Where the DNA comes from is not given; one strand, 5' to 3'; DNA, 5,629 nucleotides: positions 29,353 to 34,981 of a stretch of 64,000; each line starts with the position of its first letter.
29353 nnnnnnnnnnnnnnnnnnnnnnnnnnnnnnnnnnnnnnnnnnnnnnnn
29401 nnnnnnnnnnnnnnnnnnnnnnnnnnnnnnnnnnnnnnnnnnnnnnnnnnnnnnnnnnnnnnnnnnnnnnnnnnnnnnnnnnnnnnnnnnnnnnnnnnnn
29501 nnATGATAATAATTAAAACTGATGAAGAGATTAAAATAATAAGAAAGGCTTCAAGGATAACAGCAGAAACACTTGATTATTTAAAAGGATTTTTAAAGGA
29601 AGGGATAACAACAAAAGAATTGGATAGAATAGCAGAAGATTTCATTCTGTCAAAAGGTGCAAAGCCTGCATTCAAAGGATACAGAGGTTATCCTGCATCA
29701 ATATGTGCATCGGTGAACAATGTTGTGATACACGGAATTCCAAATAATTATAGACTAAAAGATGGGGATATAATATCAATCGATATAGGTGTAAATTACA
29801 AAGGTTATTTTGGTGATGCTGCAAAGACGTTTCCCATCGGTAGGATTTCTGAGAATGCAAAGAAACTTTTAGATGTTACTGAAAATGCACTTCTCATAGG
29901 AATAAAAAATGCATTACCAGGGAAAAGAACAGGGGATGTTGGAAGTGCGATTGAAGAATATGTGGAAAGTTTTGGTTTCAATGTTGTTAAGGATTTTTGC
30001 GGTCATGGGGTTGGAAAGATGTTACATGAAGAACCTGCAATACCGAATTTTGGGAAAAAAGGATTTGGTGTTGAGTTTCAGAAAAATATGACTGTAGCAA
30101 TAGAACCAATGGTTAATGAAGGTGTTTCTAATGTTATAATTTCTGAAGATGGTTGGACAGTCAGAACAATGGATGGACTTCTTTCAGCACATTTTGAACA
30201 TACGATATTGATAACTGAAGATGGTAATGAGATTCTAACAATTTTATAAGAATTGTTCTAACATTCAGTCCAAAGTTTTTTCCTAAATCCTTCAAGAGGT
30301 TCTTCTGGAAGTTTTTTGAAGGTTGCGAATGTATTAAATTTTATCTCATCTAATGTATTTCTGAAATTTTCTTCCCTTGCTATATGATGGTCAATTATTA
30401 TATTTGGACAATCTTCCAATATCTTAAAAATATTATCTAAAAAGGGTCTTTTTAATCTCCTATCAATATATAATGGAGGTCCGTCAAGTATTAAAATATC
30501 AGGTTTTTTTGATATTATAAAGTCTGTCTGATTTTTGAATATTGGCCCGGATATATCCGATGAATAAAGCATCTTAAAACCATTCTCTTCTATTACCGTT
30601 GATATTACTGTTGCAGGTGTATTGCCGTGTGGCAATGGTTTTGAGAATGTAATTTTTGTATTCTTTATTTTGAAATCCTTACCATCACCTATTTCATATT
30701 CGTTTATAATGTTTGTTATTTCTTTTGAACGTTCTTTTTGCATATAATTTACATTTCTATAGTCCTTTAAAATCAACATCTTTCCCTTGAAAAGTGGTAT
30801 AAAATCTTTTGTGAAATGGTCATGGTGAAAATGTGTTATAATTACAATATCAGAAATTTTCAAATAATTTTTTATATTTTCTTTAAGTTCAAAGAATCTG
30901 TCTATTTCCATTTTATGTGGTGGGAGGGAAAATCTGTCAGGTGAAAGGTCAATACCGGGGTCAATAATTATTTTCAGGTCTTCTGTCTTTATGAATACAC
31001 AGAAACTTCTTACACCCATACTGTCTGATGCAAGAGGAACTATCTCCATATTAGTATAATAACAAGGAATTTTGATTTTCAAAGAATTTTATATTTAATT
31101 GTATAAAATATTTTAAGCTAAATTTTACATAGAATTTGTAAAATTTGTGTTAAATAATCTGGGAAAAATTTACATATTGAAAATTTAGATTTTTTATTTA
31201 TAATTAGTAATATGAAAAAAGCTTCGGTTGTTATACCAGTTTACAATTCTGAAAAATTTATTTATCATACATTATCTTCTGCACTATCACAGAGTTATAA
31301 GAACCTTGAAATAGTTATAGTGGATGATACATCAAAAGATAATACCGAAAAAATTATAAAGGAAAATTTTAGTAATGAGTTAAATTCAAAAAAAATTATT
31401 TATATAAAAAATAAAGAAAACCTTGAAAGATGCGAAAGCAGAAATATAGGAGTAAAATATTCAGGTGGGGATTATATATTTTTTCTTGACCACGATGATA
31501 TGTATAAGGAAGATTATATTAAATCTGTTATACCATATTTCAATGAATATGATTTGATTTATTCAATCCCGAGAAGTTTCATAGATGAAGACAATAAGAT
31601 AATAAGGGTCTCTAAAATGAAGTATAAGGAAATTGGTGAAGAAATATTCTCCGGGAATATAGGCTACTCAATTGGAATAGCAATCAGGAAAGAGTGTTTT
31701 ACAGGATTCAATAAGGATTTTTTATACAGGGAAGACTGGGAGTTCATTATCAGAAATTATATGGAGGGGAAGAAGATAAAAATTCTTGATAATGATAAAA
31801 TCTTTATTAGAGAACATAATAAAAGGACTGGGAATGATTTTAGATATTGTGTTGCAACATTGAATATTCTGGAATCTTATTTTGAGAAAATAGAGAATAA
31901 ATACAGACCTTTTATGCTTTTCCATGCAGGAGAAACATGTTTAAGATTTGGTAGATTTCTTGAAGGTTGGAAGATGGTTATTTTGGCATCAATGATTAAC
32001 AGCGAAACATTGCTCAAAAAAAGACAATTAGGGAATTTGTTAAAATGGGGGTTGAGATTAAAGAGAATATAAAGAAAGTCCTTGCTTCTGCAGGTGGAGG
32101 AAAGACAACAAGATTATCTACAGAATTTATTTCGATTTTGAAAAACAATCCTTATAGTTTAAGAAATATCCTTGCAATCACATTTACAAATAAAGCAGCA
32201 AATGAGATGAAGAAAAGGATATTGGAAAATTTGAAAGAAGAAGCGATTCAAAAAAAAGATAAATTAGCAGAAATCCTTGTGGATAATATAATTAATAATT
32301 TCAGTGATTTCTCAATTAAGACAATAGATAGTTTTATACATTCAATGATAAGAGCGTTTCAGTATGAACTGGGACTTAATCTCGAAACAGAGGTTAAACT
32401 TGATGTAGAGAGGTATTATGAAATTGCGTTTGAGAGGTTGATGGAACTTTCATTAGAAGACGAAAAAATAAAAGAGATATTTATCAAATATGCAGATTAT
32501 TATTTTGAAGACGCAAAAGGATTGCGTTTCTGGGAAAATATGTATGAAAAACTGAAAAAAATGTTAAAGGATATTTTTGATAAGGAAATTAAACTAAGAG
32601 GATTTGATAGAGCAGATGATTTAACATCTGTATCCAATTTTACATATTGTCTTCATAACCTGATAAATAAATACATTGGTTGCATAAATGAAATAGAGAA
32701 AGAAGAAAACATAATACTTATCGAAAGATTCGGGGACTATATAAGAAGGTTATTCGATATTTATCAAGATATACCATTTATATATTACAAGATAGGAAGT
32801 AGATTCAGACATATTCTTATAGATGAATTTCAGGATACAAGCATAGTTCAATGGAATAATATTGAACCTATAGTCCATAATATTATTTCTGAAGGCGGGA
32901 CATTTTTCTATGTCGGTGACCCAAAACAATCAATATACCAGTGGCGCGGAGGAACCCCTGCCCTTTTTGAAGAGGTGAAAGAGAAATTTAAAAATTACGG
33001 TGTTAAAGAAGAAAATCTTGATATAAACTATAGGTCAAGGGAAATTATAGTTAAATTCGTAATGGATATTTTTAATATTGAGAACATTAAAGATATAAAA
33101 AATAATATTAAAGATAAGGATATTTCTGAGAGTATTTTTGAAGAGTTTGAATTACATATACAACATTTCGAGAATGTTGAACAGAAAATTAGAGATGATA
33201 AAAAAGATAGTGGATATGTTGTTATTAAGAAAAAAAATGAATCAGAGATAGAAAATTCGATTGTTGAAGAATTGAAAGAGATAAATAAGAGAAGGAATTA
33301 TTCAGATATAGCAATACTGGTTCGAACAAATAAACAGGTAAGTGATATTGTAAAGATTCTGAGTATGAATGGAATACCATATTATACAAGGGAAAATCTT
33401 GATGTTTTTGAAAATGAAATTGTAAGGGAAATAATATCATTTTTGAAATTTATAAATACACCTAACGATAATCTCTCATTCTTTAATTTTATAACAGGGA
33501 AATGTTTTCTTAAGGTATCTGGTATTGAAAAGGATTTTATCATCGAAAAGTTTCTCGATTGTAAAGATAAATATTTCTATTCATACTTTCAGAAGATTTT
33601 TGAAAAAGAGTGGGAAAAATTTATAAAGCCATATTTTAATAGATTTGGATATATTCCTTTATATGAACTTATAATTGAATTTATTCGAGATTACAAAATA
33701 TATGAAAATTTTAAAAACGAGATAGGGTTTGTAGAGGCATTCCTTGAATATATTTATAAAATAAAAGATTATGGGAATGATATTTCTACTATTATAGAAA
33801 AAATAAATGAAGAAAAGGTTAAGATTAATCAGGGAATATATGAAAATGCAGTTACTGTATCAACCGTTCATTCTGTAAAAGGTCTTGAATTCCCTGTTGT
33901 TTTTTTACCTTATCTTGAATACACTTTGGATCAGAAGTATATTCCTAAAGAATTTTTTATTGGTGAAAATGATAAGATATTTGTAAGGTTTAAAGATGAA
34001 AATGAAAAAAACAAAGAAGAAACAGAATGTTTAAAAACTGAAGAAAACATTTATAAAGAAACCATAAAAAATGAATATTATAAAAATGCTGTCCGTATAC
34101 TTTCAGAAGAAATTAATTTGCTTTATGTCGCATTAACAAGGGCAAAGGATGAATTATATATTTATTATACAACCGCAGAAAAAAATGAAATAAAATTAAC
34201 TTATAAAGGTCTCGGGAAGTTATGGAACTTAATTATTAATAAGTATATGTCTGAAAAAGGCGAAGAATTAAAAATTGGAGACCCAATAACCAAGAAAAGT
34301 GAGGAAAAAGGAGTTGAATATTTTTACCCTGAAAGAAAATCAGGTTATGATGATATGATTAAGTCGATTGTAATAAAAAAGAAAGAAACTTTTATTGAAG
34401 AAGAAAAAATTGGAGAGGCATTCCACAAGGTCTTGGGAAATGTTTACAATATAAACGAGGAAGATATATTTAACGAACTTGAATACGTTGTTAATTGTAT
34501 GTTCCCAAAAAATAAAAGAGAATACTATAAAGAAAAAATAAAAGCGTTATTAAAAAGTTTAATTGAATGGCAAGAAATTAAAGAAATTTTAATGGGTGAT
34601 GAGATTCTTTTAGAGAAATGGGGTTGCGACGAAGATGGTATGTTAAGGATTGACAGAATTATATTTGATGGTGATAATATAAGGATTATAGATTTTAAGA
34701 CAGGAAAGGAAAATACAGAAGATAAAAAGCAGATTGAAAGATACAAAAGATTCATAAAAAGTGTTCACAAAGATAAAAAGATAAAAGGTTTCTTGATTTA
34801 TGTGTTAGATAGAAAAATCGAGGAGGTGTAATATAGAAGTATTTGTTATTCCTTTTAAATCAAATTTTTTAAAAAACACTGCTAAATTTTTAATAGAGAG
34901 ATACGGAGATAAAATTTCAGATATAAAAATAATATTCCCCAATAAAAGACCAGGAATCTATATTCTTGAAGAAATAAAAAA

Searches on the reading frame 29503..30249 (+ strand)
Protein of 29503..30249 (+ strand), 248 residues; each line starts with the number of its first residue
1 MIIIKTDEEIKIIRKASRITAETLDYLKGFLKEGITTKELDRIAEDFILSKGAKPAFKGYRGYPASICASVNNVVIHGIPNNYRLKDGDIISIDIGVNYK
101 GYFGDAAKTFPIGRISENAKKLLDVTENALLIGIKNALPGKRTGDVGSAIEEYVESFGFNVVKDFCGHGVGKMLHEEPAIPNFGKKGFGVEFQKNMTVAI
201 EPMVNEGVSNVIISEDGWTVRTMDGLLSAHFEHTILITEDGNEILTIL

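Call 18: search_protein_families(library=pfam, proteins=[window:29503-30249:+], max_evalue=0.00001)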
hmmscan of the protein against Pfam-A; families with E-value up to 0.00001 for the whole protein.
window:29503-30249:+ (248 aa): 1 family
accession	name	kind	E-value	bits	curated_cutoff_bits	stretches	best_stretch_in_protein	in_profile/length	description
PF00557.29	Peptidase_M24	-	3.2e-52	177.8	23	1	12-239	2-208/208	Metallopeptidase family M24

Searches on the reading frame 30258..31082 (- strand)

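Call 18: search_protein_families(library=pfam, proteins=[window:30258-31082:-], max_evalue=0.00001)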
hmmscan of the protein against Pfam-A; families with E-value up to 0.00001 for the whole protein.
window:30258-31082:- (274 aa): 3 families
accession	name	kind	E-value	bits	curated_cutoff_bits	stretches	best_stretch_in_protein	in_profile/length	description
PF13483.12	Lactamase_B_3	-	6.6e-07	29.9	24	1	28-199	9-131/160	Beta-lactamase superfamily domain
PF12706.13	Lactamase_B_2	-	1.2e-06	28.7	27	1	38-178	3-144/200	Beta-lactamase superfamily domain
PF00753.33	Lactamase_B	-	2.5e-06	28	22.7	1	25-90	5-57/196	Metallo-beta-lactamase superfamily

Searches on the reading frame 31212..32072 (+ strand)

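Call 18: search_protein_families(library=pfam, proteins=[window:31212-32072:+], max_evalue=0.00001)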
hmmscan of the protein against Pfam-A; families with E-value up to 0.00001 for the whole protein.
window:31212-32072:+ (286 aa): 3 families
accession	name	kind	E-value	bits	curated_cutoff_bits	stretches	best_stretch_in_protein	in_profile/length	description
PF00535.33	Glycos_transf_2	-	7.1e-34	117.6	23.3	1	5-145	1-140/168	Glycosyl transferase family 2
PF10111.15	Glyco_tranf_2_2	-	3.7e-11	43.5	27.3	1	5-107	1-103/276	Glycosyltransferase like family 2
PF13641.12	Glyco_tranf_2_3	-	5e-09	36.9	27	1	5-115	4-118/230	Glycosyltransferase like family 2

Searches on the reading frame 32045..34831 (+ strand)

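Call 18: search_protein_families(library=pfam, proteins=[window:32045-34831:+], max_evalue=0.00001)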
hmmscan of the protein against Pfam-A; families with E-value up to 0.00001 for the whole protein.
window:32045-34831:+ (928 aa): 7 families
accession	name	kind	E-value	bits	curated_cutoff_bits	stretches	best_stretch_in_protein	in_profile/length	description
PF00580.27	UvrD-helicase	-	3e-43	148.9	23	1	10-316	16-271/271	UvrD/REP helicase N-terminal domain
PF13361.12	UvrD_C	-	1.7e-37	130.1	25.6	1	325-709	3-348/350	UvrD-like helicase C-terminal domain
PF13245.12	AAA_19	-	1.1e-11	45.5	25.1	1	5-299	9-132/134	AAA domain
PF13538.12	UvrD_C_2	-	7.1e-11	42.2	27.4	0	603-624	2-25/52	UvrD-like helicase C-terminal domain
PF12705.13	PDDEXK_1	-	2.2e-08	34.8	22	1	785-898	33-157/247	PD-(D/E)XK nuclease superfamily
PF01443.25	Viral_helicase1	-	8.8e-07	29.4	21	0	521-630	106-204/228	Viral superfamily 1 RNA helicase core domain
PF13087.12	AAA_12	-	7.5e-06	26.1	27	0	307-440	5-130/195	AAA domain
